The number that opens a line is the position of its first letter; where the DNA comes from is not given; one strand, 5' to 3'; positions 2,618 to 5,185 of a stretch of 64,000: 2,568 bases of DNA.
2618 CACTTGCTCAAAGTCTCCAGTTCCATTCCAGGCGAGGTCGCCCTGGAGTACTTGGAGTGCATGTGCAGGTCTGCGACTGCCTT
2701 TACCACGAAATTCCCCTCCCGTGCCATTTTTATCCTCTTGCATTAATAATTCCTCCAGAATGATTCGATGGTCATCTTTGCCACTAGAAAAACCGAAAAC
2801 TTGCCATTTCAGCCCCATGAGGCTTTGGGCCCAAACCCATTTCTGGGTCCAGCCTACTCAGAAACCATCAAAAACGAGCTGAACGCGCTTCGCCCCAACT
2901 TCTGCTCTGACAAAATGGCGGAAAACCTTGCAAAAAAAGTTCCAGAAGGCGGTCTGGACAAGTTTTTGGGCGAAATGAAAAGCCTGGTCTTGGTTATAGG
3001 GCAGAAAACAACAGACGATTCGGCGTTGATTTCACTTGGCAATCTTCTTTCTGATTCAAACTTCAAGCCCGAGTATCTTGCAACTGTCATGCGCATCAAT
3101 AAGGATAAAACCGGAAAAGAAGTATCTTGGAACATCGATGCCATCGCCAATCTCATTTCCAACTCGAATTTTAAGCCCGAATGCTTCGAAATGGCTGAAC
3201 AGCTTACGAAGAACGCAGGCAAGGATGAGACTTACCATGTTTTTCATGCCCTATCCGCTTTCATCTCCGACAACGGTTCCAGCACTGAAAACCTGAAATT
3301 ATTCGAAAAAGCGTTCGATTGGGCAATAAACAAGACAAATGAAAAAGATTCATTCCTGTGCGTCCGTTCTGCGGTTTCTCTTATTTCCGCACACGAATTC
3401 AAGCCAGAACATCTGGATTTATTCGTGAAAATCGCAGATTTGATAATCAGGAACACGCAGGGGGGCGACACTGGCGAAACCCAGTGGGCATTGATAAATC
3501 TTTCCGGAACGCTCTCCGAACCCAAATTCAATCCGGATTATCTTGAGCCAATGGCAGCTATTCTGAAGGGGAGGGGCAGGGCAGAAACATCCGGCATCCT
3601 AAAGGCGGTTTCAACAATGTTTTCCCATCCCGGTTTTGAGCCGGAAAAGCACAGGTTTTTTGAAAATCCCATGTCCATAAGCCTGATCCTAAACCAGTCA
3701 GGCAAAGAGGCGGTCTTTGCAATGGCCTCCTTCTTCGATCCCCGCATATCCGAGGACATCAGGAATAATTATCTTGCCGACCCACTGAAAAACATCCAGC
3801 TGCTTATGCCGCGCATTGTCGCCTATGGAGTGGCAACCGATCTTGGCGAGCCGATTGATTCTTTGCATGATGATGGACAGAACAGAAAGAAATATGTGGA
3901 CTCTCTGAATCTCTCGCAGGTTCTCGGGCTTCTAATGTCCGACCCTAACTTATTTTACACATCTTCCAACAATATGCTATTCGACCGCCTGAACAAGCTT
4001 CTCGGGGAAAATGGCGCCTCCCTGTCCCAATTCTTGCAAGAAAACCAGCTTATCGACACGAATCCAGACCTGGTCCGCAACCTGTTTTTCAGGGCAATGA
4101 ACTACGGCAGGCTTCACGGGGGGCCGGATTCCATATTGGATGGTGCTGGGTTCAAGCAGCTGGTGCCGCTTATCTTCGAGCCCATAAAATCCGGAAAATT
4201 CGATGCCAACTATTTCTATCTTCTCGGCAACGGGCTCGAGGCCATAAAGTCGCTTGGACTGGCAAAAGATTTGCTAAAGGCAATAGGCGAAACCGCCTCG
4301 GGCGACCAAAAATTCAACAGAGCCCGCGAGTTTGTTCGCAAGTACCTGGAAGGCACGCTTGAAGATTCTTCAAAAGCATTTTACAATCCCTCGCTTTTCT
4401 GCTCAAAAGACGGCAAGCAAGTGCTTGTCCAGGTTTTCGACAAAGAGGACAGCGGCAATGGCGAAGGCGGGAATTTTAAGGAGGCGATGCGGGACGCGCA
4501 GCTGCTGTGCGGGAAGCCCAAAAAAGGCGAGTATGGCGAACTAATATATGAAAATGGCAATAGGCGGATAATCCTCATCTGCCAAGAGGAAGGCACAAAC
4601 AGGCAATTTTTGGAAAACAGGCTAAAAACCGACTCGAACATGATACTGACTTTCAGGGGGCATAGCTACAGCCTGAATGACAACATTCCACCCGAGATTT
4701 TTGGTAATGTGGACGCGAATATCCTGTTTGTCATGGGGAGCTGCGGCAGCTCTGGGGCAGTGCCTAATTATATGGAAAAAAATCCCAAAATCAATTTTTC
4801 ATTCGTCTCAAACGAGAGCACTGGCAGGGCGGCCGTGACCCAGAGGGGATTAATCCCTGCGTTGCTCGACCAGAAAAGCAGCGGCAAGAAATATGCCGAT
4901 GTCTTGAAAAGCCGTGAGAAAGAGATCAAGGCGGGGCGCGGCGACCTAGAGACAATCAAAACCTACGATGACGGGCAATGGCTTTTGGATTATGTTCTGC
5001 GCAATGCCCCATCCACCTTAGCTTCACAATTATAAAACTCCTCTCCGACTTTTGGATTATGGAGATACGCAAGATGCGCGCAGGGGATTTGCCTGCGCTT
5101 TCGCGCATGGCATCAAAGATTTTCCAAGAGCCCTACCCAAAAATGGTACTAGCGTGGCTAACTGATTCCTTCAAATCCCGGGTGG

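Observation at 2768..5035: Helical-repeat protein ending in a caspase-like His/Cys domain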

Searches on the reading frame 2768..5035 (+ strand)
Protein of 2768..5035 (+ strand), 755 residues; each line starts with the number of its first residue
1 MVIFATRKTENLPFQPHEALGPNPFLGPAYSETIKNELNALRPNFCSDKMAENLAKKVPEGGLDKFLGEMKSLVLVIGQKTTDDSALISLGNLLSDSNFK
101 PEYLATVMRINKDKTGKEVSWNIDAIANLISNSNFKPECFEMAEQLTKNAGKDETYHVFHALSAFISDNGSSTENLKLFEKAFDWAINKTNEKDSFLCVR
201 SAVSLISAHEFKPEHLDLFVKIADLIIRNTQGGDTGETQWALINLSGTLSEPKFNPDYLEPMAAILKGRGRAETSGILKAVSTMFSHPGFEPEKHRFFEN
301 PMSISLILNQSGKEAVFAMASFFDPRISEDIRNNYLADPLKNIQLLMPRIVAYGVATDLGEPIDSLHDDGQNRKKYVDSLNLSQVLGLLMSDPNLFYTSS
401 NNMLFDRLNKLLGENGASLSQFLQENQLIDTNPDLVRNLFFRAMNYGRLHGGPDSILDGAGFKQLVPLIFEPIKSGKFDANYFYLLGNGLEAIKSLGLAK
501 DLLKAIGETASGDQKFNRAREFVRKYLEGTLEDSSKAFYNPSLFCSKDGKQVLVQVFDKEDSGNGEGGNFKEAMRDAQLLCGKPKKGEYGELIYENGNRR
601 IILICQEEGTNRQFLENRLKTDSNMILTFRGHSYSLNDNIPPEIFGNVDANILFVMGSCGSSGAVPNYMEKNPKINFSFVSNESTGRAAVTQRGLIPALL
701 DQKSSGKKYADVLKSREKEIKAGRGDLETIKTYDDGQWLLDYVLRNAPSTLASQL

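Call 3: search_protein_families(library=pfam, proteins=[window:2768-5035:+], max_evalue=1)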
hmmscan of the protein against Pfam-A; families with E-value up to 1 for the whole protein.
window:2768-5035:+ (755 aa): 0 families

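Call 4: search_protein_families(library=padloc, proteins=[window:2768-5035:+], max_evalue=1)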
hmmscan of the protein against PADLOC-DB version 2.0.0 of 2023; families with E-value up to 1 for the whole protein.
window:2768-5035:+ (755 aa): 0 families

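Call 5: search_solved_structures(query=window:2768-5035:+, max_evalue=10, show_alignments=2)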
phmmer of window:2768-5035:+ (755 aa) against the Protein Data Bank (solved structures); distinct sequences matched with E-value up to 10: 1.
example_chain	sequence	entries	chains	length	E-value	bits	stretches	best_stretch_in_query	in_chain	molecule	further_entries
21xq_A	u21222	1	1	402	0.7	11.3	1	486-565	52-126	Glycosyl hydrolase family 8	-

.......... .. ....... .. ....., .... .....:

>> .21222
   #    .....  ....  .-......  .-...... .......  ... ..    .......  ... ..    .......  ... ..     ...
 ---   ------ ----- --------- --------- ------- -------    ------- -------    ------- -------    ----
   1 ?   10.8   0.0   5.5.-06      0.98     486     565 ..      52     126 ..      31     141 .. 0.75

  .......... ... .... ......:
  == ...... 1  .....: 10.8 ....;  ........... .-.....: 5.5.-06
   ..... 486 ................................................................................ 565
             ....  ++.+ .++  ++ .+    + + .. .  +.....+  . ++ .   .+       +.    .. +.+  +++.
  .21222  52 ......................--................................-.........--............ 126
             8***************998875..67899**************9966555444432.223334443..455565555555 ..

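Call 6: find_homologous_proteins(query=window:2768-5035:+, max_evalue=0.001)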
Query window:2768-5035:+ (755 aa): 2 proteins with E <= 0.001 among 8000 candidates.
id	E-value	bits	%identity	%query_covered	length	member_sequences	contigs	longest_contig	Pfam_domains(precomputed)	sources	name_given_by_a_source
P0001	0.0e+0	1708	100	100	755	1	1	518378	-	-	-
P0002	1.1e-46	178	34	51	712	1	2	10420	-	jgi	-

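Call 13: find_encoding_contigs(protein=P0002, flank=10000)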
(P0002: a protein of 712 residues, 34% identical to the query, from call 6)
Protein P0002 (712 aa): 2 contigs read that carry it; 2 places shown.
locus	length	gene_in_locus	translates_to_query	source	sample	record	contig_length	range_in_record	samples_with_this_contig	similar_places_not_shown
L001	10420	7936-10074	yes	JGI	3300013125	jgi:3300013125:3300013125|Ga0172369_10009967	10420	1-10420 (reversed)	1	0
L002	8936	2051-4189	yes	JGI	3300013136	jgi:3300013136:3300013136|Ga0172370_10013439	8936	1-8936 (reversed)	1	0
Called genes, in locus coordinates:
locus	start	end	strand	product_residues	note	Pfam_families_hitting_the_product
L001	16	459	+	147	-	PF08443:RimK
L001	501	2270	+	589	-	PF13176:TPR_7 (faint), PF13428:TPR_14 (faint), PF13174:TPR_6 (faint), PF00515:TPR_1 (faint), PF07719:TPR_2 (faint), PF13414:TPR_11, PF13424:TPR_12 (weak), PF13432:TPR_16, +6 more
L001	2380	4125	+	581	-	PF07719:TPR_2 (faint), PF00515:TPR_1 (faint)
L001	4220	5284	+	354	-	PF01118:Semialdhyde_dh, PF22698:Semialdhyde_dhC_1, PF02774:Semialdhyde_dhC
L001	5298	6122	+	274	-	PF00696:AA_kinase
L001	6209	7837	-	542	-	-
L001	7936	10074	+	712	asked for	-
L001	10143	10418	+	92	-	?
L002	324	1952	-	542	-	-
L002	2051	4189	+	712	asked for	-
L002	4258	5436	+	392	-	PF00202:Aminotran_3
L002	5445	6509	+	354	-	PF01546:Peptidase_M20, PF07687:M20_dimer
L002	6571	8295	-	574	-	PF02355:SecD_SecF_C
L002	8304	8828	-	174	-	PF02355:SecD_SecF_C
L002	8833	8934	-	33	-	?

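Call 26: find_homologous_proteins(query=A3, max_evalue=0.00001)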
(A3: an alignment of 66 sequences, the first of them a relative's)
Query A3 (66 sequences) (755 aa, profile of the alignment): 1 proteins with E <= 0.00001 among 8000 candidates.
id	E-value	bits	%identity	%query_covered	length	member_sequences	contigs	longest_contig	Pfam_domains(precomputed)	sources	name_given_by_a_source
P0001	1.4e-157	545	100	100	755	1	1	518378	-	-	-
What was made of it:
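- Tried and rejected: I attribute this to the low-complexity N-terminal repeats taking up the candidate list (call 26).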

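Call 27: search_protein_families(library=pfam, alignment_id=A3, max_evalue=0.001)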
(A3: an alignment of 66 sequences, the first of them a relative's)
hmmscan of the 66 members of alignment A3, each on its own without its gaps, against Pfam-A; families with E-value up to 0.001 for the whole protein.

A. member 1, P0001 (755 aa): 0 families

B. families by the number of members that match (of 66 scanned): 8 families
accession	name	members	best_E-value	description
PF09280.16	XPC-binding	4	2.8e-26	XPC-binding domain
PF18472.7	HP1451_C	2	9.2e-16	HP1451 C-terminal domain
PF10878.14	DUF2672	1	1.2e-06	Protein of unknown function (DUF2672)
PF04431.18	Pec_lyase_N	1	9.3e-06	Pectate lyase, N terminus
PF18929.5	DUF5678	1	0.00021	Family of unknown function (DUF5678)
PF06109.18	HlyE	1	0.00029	Haemolysin E (HlyE)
PF21912.2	Glyco_transf_99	1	0.00046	Glycosyltransferase 99 family N-terminal domain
PF12083.13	DUF3560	1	0.00046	Domain of unknown function (DUF3560)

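Call 28: search_solved_structures(query=A3, max_evalue=10, show_alignments=3)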
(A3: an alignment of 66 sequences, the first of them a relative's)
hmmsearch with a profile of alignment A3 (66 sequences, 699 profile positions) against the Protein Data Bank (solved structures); distinct sequences matched with E-value up to 10: 16.
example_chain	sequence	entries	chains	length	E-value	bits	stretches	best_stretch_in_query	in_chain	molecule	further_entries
8ugc_A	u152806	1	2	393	3.9e-09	39.2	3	129-245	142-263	FD15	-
9r1o_A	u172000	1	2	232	0.0011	21.1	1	98-257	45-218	sc-apCC-6-DPH-NR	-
6u1s_A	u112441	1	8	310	0.0098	18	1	61-260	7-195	de novo designed 16-helix transmembrane nanopore, TMHC8_R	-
6xns_A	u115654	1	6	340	0.025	16.6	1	40-286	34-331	C3_crown-05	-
9dir_A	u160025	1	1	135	0.07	15.2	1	151-250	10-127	ChuA binding protein G7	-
8e0o_C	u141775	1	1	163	0.27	13.2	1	160-297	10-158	hetBGL03-15-18c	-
9l08_A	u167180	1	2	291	0.33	13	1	24-243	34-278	Covalently Connected Cytochrome c555 trimer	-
9exz_A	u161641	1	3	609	0.37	12.8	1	126-234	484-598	DE NOVO PROTEIN P600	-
5k7v_A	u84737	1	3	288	0.59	12.1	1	38-294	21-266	Designed protein HR00C3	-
3tri_A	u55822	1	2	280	0.74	11.8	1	80-177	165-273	Pyrroline-5-carboxylate reductase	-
8oyy_A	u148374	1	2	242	1.2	11.1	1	56-246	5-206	De novo designed soluble GPCR-like protein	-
7kl9_E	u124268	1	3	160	2.9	9.9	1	81-209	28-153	CTC-445.2 inhibitor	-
8gl3_A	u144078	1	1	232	3.3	9.6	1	39-216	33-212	pRLB-519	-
4uos_A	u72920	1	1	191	5.5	8.9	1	53-206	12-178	DESIGNED HELICAL BUNDLE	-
8tl7_A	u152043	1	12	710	9.6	8.1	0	24-239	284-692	Computationally designed protein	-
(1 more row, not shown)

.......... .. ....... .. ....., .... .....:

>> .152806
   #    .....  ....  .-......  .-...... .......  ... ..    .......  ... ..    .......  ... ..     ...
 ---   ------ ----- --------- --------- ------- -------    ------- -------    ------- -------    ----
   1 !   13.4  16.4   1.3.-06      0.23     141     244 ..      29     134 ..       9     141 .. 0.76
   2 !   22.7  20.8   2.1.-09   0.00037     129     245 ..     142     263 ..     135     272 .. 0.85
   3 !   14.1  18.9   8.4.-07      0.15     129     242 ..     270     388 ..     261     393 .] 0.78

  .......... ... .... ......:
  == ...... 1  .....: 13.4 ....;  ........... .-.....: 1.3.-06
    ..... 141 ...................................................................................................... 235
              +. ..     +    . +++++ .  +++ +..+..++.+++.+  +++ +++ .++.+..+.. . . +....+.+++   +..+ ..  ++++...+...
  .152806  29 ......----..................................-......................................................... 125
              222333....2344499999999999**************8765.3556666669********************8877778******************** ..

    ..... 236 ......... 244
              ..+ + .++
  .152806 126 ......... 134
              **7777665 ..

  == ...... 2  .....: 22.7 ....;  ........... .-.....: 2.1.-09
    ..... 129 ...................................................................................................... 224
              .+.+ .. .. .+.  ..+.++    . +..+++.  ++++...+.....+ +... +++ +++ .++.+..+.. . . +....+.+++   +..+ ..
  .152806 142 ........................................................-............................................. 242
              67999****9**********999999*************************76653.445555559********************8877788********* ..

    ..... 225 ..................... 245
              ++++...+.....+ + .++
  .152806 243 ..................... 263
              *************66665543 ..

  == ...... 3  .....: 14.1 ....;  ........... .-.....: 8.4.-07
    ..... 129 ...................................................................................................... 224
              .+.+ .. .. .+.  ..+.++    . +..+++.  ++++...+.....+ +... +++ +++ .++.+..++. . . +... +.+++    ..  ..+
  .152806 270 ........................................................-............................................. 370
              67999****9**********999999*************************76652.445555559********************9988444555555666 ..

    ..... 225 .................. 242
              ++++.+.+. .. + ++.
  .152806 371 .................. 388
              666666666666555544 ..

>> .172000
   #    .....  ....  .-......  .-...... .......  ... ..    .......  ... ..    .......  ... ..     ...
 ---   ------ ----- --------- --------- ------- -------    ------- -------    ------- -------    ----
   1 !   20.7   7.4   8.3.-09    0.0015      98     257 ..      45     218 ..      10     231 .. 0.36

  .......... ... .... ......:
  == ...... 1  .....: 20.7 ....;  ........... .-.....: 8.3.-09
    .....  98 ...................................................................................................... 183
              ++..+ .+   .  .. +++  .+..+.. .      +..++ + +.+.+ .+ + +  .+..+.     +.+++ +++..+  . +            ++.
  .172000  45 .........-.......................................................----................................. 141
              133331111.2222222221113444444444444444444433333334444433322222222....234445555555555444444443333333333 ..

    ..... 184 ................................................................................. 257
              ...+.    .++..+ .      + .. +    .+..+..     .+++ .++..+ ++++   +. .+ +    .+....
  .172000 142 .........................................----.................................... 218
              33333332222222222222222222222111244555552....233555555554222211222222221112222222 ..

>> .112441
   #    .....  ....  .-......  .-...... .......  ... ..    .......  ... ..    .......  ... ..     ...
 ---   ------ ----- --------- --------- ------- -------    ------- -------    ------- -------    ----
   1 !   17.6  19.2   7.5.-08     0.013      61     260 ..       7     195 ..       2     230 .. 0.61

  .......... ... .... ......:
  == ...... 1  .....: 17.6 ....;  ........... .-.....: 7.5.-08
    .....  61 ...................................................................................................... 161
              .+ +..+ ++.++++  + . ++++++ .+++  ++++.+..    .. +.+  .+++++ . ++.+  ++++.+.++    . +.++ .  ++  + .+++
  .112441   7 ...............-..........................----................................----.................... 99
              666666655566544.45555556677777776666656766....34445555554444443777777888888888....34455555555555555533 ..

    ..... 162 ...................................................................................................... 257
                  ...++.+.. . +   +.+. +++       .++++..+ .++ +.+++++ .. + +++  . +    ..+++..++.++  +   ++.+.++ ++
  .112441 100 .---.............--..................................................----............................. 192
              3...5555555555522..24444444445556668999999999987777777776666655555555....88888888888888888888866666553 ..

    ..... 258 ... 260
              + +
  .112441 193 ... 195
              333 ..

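Call 39: predict_structure(alignment_id=A3)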
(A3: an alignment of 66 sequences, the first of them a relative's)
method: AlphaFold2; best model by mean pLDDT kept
length: 755 residues; sequences in the alignment: 66
mean_pLDDT: 83.1   pTM: 0.76
mean pLDDT of the five models: 83.1, 82.5, 82.2, 82.1, 79.2
residues with pLDDT >= 90: 281; 70-90: 395; 50-70: 48; < 50: 31
segments of 3 or more residues with pLDDT < 50: 1-25, 752-755
pLDDT, mean of each block of 10 residues (from residue 1): 26 32 57 91 88 86 86 81 78 83 79 66 76 80 80 74 77 81 76 67 69 78 80 70 77 80 79 77 78 73 74 78 75 78 82 83 88 94 94 84 95 95 92 90 85 87 87 93 91 87 89 94 96 93 97 95 66 91 97 97 97 97 95 90 96 89 91 96 78 94 94 95 87 94 85 46
secondary structure, 60 per line:
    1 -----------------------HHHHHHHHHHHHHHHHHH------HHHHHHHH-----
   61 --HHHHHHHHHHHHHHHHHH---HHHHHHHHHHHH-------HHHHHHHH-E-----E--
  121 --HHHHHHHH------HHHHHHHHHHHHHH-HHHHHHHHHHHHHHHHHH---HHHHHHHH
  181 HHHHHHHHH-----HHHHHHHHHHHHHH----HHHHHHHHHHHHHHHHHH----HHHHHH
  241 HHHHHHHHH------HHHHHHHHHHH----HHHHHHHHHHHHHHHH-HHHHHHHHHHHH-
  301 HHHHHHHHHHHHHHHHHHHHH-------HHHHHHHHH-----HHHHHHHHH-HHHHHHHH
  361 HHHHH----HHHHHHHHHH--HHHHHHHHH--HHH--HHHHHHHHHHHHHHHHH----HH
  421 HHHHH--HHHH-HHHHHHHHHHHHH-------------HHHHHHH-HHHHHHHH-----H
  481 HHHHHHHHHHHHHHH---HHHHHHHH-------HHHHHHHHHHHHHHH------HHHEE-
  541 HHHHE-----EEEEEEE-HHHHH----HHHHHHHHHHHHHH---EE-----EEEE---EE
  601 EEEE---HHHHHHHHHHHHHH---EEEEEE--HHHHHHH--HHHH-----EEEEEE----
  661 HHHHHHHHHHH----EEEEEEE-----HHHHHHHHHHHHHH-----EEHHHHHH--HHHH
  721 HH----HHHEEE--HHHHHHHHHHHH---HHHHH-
elements in order (helices of 4 or more, strands of 3 or more residues): H24-41 H48-55 H63-80 H84-95 H103-110 H123-130 H137-150 H152-169 H173-189 H195-208 H213-230 H235-249 H256-266 H271-286 H288-299 H301-321 H329-337 H343-351 H353-365 H370-379 H382-390 H398-414 H419-425 H428-431 H433-445 H459-465 H467-474 H480-495 H499-506 H514-528 H541-544 E551-557 H559-563 H568-581 E592-595 E599-604 H608-621 E625-630 H633-639 H642-645 E651-656 H661-671 E676-682 H688-701 H709-714 H717-722 E730-732 H735-746 H750-754
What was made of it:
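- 2768..2842 (+): N-terminal 25 residues, predicted disordered. It starts MVIFA, which resembles the MFIFQ-type start of about 10 homologues. pLDDT below 50 for residues 1-25 (call 39).
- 2945..3757 (+): Array of about six helix-turn-helix repeats of 36-43 aa (aa ~60-330). The loop motif is [SN]xF[KNE]P[ED] at aa 90, 126, (165), 202, 245 and 281. This region varies in length and copy number between homologues. All-helical model with pLDDT 70-85 (call 39).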
